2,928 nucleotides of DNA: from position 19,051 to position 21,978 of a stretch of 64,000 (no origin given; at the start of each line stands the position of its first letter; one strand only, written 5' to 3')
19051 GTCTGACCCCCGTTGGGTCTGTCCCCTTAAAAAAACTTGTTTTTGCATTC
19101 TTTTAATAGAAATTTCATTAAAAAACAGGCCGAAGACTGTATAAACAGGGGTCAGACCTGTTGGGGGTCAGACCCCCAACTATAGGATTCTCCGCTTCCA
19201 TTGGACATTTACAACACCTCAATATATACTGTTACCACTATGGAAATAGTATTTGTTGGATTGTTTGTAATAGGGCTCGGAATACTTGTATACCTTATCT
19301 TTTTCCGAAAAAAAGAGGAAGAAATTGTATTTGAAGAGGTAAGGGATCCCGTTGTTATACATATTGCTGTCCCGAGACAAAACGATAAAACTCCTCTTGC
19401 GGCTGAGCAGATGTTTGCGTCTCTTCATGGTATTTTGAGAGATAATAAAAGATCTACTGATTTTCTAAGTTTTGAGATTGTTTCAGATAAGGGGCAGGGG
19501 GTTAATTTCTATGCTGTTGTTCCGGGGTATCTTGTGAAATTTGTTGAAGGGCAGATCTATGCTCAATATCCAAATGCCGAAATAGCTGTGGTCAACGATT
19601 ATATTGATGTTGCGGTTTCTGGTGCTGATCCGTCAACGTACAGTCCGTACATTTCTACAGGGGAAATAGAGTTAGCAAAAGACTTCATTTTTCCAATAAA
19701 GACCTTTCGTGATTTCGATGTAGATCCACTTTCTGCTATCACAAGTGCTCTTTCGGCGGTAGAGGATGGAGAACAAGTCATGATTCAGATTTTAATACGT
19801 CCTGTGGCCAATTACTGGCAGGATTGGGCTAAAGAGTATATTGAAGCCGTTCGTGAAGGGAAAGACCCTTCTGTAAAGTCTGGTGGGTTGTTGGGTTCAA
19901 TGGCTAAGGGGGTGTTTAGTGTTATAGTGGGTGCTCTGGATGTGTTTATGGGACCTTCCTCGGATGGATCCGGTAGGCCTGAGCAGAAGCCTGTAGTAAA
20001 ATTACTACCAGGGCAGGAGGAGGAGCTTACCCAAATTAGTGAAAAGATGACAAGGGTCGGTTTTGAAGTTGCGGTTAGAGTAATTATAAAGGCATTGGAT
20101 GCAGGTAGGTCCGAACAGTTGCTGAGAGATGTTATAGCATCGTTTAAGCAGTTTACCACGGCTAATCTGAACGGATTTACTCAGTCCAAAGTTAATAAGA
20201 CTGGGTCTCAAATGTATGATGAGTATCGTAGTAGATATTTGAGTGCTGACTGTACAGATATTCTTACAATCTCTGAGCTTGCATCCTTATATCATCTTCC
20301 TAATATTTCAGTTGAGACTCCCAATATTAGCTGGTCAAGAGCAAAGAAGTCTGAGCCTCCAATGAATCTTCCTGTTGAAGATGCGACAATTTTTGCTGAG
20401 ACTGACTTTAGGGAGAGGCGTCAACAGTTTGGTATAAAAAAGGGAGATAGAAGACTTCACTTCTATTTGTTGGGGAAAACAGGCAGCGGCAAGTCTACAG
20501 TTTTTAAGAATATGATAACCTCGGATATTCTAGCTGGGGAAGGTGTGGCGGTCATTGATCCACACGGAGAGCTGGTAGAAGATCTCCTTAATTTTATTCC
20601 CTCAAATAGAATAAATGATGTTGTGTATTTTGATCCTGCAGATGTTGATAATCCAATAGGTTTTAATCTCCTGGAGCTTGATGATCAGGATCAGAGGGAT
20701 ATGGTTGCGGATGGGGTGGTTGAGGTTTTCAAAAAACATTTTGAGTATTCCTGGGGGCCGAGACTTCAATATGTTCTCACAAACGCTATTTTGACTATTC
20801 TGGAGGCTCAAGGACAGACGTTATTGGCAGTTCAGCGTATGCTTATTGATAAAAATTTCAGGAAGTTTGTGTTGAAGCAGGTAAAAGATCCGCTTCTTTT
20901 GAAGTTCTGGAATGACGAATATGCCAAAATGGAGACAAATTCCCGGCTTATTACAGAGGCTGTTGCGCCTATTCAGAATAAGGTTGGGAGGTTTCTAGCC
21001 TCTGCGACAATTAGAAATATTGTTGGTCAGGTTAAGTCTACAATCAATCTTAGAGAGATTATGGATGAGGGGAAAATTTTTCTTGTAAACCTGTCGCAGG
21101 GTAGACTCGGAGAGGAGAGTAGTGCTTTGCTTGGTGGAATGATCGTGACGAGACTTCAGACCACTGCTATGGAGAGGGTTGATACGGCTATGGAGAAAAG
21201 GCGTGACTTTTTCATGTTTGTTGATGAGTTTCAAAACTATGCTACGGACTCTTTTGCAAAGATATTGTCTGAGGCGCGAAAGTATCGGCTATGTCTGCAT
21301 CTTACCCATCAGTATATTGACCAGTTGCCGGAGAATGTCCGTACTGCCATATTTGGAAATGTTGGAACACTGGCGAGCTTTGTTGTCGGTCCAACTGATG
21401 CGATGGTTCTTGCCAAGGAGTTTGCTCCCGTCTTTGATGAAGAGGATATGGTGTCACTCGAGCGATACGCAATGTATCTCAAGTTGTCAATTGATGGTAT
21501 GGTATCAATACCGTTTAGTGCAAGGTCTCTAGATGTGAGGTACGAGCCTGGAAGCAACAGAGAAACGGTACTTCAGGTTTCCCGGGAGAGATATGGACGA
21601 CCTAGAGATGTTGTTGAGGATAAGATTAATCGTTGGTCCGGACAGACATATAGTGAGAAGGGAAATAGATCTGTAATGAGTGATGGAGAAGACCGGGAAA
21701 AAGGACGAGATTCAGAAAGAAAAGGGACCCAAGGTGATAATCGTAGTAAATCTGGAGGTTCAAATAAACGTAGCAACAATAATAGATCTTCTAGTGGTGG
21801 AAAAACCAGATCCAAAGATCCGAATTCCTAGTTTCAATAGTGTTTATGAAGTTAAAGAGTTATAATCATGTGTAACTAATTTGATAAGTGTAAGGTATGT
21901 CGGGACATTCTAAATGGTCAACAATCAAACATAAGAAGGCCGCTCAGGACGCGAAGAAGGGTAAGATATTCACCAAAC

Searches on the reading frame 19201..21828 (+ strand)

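Call 18: search_protein_families(library=pfam, proteins=[window:19201-21828:+], max_evalue=0.01)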
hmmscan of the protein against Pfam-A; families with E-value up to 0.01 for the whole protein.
window:19201-21828:+ (876 aa): 5 families
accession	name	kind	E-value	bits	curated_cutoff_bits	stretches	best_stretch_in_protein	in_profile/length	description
PF10412.15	TrwB_AAD_bind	-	2.9e-10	40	20.5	1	413-711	10-288/387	Type IV secretion-system coupling protein DNA-binding domain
PF01935.23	DUF87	-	3e-08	34.5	23.2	1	420-633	25-203/220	Helicase HerA, central domain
PF12696.13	TraG-D_C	-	0.00059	20.2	22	1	671-734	3-68/126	TraM recognition site of TraD and TraG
PF12846.13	AAA_10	-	0.0028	17.2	27.5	1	418-500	21-87/362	AAA-like domain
PF25199.1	nSTAND_NTPase5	-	0.0065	16.7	34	0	415-481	38-106/145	Novel STAND NTPase 5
